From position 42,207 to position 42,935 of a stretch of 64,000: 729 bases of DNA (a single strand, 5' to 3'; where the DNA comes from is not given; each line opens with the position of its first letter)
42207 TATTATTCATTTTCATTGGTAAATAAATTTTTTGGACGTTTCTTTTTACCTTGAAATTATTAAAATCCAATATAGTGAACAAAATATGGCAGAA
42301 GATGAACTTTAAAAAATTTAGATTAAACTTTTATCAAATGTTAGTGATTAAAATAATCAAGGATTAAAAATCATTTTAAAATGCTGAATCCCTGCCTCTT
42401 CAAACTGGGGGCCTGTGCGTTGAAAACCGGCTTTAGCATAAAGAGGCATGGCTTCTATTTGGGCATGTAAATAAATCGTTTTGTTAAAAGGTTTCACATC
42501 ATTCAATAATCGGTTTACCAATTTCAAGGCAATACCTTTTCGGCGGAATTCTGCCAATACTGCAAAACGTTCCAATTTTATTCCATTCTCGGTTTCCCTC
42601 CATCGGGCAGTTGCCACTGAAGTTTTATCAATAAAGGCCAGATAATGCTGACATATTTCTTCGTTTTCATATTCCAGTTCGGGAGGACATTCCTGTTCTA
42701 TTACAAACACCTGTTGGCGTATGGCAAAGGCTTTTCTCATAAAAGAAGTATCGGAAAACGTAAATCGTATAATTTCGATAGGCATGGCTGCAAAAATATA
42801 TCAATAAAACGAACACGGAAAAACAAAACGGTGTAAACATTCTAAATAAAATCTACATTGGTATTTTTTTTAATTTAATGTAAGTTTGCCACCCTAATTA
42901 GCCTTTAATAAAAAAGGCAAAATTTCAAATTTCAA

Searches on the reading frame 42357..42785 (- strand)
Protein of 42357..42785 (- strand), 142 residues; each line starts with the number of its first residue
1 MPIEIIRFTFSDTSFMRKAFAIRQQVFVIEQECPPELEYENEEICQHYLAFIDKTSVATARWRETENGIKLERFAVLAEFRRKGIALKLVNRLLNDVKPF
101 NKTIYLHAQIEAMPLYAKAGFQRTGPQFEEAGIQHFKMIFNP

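Call 69: search_protein_families(library=pfam, proteins=[window:42357-42785:-], max_evalue=0.001)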
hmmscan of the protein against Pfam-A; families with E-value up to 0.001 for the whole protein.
window:42357-42785:- (142 aa): 5 families
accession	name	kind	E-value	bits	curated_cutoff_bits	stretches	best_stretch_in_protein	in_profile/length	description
PF13673.13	Acetyltransf_10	-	2.3e-16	60.4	23.6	1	41-138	27-124/128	Acetyltransferase (GNAT) domain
PF00583.31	Acetyltransf_1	-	2.8e-09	37.7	20.7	1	30-121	16-116/116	Acetyltransferase (GNAT) family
PF13508.13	Acetyltransf_7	-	4.5e-09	37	27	1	46-122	4-83/84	Acetyltransferase (GNAT) domain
PF08445.16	FR47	-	2.4e-05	24.7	22.1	1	51-123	4-79/86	FR47-like protein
PF14542.12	Acetyltransf_CG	-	5.6e-05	23.6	30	1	50-105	4-61/80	GCN5-related N-acetyl-transferase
